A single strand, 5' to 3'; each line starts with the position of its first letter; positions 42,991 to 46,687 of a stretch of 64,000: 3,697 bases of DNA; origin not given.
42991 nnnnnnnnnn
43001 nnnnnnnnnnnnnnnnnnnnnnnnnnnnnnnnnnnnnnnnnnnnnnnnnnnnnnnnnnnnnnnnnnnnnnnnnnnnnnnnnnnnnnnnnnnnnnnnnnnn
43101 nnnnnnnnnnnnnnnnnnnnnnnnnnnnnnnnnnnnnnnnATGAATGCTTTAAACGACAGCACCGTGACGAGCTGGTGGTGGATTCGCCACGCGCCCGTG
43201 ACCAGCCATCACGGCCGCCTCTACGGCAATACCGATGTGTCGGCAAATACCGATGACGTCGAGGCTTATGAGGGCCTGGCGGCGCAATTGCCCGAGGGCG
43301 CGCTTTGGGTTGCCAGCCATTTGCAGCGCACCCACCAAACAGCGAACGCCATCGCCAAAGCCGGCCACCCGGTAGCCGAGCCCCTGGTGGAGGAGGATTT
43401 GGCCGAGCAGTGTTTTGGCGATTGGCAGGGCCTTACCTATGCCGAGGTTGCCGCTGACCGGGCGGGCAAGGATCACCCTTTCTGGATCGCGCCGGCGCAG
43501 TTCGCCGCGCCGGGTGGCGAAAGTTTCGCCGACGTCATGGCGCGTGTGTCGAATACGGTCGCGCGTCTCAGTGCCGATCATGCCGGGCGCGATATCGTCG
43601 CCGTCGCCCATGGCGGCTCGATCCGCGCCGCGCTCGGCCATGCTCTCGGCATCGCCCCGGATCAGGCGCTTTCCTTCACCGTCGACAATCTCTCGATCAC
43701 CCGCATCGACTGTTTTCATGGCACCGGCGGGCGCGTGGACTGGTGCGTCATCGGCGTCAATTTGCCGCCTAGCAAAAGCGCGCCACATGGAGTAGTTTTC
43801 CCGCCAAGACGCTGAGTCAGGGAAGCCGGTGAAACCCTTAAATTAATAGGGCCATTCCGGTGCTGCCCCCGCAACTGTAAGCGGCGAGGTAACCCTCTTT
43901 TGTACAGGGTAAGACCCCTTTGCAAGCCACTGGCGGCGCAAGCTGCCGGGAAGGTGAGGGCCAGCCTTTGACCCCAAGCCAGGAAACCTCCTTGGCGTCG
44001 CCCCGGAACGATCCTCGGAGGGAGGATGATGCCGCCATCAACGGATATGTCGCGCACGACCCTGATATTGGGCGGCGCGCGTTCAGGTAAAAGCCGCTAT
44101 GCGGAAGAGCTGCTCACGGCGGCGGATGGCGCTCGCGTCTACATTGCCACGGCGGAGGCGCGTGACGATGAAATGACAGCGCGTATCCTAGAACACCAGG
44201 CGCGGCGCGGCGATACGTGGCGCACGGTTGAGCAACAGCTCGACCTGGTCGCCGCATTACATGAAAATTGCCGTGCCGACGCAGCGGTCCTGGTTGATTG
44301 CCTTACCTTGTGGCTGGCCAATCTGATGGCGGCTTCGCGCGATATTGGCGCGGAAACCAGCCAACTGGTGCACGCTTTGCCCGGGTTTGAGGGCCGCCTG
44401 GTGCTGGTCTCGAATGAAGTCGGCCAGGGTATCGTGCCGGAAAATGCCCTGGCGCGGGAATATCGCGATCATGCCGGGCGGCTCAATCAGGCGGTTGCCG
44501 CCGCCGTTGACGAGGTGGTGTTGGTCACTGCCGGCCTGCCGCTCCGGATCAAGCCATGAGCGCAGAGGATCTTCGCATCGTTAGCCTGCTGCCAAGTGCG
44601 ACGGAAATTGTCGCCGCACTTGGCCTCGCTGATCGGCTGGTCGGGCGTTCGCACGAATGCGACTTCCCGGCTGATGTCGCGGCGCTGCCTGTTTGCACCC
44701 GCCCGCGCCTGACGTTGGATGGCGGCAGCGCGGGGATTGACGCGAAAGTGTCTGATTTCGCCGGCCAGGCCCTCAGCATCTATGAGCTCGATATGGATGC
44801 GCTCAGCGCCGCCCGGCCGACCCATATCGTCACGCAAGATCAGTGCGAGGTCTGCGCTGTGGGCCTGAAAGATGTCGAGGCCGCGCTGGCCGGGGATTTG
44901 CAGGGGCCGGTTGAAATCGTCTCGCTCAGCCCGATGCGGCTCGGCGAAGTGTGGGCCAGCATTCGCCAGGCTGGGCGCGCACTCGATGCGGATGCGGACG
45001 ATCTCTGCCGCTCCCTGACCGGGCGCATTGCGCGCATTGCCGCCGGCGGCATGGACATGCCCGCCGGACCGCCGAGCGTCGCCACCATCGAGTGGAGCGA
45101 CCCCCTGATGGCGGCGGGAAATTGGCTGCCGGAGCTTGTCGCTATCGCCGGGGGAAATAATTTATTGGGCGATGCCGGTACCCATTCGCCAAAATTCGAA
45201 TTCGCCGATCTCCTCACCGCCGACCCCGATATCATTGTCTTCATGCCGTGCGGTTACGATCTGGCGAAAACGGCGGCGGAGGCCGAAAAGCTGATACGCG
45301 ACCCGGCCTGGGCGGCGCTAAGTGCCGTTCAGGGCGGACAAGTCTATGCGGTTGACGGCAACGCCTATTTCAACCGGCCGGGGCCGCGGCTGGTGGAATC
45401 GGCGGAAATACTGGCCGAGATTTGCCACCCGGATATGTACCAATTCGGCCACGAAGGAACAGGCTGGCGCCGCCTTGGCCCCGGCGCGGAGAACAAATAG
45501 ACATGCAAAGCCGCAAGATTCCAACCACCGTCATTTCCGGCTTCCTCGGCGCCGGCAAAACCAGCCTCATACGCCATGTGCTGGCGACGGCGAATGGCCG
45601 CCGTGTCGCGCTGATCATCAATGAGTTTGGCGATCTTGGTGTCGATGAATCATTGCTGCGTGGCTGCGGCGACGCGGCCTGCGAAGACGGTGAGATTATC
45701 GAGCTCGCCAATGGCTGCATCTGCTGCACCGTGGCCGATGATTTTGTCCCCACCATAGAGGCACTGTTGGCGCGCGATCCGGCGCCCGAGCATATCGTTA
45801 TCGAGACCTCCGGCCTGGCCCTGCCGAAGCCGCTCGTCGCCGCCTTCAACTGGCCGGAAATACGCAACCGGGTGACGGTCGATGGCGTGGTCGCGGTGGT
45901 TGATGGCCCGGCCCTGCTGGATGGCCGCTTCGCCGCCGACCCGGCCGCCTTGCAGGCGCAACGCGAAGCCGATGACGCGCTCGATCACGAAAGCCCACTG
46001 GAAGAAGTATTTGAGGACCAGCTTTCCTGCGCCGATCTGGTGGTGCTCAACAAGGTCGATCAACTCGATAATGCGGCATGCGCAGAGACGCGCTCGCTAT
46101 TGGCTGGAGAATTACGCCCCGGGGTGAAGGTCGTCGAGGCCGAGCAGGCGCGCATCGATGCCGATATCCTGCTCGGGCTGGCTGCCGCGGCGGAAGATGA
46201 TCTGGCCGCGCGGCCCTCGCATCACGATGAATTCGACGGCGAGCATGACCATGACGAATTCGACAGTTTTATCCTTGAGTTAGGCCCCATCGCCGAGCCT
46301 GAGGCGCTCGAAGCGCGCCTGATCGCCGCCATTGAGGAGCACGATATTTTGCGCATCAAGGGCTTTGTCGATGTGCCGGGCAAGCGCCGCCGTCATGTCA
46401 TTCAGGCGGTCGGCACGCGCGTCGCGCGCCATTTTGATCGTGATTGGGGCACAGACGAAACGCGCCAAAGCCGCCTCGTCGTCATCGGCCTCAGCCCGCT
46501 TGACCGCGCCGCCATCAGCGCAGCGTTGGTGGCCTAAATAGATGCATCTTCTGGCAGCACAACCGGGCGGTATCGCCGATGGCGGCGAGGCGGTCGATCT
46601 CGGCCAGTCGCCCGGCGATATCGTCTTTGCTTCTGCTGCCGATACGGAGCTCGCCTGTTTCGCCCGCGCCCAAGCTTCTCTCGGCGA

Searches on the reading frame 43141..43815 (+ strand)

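Call 35: search_protein_families(library=pfam, proteins=[window:43141-43815:+], max_evalue=0.0001)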
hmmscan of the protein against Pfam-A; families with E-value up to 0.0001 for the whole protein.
window:43141-43815:+ (224 aa): 1 family
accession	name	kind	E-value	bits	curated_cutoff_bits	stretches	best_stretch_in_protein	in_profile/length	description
PF00300.27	His_Phos_1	-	2.5e-40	138.7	21.7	1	13-196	2-186/194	Histidine phosphatase superfamily (branch 1)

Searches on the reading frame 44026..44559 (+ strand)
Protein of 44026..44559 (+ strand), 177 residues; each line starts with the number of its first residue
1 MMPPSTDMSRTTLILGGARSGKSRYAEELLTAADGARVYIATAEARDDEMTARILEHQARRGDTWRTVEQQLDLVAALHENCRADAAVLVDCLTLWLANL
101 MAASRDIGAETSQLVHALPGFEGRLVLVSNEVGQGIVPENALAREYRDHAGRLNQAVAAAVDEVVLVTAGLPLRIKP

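Call 35: search_protein_families(library=pfam, proteins=[window:44026-44559:+], max_evalue=0.0001)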
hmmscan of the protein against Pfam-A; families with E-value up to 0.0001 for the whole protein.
window:44026-44559:+ (177 aa): 1 family
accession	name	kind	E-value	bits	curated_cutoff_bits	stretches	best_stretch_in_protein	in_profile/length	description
PF02283.22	CobU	-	9.9e-62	207.9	27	1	12-175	1-168/168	Cobinamide kinase / cobinamide phosphate guanyltransferase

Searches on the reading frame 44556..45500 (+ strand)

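Call 35: search_protein_families(library=pfam, proteins=[window:44556-45500:+], max_evalue=0.0001)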
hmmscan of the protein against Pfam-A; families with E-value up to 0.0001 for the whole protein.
window:44556-45500:+ (314 aa): 1 family
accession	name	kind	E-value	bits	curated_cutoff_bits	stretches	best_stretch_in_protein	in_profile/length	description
PF01497.23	Peripla_BP_2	-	1.4e-15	57.8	27.5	1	8-268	1-233/235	Periplasmic binding protein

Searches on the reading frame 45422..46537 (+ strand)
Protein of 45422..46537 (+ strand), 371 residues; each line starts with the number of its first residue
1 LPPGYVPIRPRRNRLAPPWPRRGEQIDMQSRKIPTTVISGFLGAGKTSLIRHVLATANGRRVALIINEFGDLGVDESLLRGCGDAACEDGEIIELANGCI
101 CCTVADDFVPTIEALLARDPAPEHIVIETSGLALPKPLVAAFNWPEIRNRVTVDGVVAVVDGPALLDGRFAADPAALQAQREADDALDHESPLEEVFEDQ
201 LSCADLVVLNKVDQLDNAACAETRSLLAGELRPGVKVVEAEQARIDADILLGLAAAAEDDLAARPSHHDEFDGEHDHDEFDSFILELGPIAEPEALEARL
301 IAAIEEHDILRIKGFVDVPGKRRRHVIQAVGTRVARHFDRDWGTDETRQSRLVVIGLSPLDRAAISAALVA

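Call 35: search_protein_families(library=pfam, proteins=[window:45422-46537:+], max_evalue=0.0001)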
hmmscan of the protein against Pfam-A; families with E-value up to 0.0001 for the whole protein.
window:45422-46537:+ (371 aa): 2 families
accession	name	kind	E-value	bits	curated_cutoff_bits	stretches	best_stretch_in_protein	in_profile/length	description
PF02492.25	cobW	-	6.3e-54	182.7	20.7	1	34-238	1-179/180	CobW/HypB/UreG, nucleotide-binding domain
PF07683.19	CobW_C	-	3.1e-16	59.4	22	1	282-369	3-90/94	Cobalamin synthesis protein cobW C-terminal domain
